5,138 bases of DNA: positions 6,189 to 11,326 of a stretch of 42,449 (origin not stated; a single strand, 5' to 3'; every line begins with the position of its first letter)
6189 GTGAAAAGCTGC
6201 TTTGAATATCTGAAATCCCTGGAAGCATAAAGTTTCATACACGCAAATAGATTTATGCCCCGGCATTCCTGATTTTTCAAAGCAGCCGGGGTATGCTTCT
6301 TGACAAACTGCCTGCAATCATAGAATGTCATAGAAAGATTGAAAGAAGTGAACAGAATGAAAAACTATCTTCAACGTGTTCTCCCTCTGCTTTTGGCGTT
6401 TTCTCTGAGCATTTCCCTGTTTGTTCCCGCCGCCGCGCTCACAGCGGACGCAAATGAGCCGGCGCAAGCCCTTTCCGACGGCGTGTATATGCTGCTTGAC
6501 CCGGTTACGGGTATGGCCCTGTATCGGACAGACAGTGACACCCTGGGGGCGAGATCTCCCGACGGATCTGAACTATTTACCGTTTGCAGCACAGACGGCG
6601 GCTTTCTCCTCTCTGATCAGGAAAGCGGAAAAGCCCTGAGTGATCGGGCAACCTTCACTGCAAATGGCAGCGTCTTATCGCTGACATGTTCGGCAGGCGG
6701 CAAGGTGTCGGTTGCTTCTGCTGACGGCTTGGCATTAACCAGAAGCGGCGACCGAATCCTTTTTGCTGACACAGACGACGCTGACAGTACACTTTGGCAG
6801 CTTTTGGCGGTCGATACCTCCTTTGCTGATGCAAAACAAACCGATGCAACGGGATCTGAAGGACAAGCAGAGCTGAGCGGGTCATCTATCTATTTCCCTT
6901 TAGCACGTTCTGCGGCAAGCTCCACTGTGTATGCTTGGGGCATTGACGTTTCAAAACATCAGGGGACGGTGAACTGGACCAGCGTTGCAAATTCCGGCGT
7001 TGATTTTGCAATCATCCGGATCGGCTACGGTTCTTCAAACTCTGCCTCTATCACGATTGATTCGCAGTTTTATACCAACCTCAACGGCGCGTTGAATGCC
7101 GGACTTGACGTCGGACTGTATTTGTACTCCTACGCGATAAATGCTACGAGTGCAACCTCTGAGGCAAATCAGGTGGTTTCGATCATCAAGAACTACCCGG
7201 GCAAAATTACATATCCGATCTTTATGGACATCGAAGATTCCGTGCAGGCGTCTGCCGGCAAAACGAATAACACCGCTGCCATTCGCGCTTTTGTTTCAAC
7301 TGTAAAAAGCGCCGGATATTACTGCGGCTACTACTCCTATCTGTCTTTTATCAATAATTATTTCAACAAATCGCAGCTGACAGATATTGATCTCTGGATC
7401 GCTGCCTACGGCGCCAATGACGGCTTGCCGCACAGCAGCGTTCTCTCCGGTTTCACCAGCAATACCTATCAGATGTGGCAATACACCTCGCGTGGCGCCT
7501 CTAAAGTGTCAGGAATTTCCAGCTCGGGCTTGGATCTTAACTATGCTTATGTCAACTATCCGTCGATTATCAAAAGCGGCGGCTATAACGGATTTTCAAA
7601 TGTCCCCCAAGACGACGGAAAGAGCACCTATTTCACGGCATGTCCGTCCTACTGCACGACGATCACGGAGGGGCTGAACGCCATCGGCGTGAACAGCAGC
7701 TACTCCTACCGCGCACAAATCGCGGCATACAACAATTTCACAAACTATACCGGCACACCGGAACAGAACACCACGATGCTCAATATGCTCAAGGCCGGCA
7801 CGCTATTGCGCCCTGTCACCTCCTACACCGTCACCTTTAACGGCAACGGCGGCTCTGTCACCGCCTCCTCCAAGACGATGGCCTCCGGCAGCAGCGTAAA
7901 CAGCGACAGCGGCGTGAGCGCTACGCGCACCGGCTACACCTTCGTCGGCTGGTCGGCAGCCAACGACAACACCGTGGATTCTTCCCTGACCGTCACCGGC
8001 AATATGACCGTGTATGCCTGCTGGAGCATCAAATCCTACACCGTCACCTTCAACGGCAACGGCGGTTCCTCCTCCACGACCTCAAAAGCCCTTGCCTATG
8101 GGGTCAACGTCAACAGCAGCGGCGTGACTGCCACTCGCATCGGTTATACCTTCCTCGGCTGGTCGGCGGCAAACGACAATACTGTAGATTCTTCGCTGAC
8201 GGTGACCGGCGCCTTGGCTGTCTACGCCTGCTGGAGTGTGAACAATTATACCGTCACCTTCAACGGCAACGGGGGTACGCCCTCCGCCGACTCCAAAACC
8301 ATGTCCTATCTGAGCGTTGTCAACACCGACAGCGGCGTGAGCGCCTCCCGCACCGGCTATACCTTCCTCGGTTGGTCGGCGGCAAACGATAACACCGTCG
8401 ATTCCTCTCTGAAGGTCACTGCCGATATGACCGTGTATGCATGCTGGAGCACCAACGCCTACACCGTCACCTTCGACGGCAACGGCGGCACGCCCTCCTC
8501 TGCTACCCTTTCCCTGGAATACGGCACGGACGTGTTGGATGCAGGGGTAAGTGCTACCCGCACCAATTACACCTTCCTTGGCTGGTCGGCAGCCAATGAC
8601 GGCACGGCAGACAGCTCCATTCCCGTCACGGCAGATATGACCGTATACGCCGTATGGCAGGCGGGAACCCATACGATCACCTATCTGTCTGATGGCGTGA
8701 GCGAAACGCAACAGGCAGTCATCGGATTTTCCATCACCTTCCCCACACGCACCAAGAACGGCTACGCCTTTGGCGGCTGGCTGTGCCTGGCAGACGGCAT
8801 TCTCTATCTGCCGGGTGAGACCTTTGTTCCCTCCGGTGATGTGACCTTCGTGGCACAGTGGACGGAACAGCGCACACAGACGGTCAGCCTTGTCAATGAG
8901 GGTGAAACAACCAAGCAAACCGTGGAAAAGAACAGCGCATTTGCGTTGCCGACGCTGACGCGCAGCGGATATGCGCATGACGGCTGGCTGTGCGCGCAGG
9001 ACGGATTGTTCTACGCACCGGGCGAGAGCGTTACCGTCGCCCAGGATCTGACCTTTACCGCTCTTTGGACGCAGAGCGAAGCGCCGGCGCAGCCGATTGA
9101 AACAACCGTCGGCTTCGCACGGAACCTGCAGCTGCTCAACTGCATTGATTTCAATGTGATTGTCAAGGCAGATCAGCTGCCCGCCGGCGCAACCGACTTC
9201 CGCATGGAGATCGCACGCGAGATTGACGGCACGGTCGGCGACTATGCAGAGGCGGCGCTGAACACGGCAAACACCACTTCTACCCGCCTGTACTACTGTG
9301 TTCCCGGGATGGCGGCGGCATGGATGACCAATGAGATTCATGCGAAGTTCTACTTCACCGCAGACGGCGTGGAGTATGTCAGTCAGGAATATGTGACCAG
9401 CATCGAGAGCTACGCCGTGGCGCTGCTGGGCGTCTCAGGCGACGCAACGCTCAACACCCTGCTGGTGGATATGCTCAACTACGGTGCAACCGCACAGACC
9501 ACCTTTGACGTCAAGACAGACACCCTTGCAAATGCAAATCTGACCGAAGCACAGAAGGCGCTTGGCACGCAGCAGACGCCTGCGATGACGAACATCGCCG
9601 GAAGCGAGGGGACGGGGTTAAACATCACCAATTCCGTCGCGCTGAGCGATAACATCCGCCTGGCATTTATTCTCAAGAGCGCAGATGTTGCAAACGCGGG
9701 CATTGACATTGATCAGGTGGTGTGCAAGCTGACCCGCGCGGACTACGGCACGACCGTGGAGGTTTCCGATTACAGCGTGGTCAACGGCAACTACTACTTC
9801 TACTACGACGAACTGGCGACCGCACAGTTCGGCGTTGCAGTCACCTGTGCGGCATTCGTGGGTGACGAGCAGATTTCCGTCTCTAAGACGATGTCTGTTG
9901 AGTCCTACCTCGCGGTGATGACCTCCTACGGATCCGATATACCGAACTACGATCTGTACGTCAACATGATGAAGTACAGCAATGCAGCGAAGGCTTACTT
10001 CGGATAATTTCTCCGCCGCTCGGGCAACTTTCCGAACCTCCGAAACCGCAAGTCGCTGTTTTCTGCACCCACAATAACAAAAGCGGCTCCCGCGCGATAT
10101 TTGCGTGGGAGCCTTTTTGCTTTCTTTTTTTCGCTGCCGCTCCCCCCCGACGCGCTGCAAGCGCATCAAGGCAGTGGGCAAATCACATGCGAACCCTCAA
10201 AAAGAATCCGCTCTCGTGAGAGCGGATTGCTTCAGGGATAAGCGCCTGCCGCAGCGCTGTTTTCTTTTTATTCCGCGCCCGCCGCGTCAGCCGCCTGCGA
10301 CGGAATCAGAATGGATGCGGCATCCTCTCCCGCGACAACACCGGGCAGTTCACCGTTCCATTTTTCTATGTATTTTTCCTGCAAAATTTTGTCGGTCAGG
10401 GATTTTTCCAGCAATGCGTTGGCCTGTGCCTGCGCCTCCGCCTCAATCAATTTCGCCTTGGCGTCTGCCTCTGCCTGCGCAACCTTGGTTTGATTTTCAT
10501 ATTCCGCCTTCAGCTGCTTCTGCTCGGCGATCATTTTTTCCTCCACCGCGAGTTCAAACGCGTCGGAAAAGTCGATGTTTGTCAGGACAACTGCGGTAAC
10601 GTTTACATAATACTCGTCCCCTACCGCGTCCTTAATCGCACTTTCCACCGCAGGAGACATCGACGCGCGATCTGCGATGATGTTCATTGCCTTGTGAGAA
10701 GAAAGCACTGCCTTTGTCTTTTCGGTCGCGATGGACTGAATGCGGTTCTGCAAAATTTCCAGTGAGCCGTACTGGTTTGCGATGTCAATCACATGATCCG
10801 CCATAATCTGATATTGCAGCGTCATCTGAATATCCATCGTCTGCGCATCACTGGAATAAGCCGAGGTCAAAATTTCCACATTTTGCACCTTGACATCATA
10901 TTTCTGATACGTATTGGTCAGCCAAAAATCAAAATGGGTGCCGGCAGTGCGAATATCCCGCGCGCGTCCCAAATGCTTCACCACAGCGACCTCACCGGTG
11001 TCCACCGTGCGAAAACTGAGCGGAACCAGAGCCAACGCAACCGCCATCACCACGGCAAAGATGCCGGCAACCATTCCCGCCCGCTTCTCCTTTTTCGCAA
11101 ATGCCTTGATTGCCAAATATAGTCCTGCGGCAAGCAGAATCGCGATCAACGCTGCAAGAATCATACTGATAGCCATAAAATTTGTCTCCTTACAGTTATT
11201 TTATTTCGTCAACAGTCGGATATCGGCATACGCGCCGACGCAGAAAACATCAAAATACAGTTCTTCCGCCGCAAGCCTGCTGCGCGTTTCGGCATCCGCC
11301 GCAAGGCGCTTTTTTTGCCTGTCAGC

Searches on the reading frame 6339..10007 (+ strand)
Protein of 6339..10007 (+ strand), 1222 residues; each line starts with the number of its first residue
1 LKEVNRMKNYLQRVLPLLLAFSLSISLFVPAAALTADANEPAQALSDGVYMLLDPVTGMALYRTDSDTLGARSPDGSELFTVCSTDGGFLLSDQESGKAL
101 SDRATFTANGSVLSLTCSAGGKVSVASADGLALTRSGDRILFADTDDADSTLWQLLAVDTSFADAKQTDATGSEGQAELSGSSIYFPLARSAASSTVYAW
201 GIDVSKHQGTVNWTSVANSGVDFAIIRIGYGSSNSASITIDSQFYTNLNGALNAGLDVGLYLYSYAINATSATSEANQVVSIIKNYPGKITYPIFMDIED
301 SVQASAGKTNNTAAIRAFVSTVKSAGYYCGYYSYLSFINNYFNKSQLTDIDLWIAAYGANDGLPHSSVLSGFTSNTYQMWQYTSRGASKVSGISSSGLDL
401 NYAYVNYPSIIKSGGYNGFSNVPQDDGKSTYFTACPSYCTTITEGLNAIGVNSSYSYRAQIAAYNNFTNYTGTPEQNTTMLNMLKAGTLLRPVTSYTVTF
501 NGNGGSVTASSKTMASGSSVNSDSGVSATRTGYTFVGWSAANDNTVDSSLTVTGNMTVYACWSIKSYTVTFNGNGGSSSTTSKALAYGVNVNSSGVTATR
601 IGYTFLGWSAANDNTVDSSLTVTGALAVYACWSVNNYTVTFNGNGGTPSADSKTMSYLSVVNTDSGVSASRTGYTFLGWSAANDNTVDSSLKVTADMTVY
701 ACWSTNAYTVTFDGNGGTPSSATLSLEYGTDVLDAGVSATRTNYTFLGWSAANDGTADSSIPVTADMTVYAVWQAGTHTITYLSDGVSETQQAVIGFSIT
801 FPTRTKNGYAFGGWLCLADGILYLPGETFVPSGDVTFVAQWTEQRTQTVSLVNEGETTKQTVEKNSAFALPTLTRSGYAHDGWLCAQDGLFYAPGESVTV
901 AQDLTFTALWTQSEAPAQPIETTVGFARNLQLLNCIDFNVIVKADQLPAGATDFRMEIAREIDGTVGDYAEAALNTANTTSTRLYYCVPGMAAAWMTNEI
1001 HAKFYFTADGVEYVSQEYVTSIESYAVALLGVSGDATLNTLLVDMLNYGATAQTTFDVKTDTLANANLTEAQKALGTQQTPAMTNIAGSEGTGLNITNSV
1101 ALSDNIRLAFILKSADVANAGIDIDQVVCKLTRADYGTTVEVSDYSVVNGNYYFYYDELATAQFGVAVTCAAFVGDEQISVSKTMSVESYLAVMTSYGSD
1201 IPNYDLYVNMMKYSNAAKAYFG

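Call 69: search_protein_families(library=pfam, proteins=[window:6339-10007:+], max_evalue=0.001)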
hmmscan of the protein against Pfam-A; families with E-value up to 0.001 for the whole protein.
window:6339-10007:+ (1222 aa): 3 families
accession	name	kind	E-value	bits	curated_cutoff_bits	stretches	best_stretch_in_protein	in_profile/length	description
PF09479.16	Flg_new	-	5.8e-60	199.8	27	6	496-560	1-64/65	Listeria-Bacteroides repeat domain (List_Bact_rpt)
PF01183.26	Glyco_hydro_25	-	2e-31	110.1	27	1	202-387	1-176/180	Glycosyl hydrolases family 25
PF18998.6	Flg_new_2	-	2.4e-10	40.7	23.6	1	496-564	1-71/73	Divergent InlB B-repeat domain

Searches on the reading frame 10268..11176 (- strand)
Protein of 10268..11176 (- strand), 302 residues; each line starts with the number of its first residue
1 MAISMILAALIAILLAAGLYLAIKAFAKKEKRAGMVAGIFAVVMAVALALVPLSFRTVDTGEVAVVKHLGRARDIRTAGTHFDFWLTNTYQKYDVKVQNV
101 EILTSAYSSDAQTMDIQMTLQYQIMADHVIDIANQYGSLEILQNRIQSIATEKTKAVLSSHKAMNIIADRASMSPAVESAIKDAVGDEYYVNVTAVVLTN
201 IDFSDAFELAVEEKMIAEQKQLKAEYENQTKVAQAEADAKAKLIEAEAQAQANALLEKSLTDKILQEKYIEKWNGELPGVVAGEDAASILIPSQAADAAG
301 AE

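Call 23: search_protein_families(library=pfam, proteins=[window:10268-11176:-], max_evalue=0.001)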
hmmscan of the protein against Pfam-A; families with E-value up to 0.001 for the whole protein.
window:10268-11176:- (302 aa): 1 family
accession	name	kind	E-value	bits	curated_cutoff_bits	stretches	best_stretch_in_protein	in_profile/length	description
PF01145.31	Band_7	-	1.4e-21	77.8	23.6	1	57-239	2-176/176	SPFH domain / Band 7 family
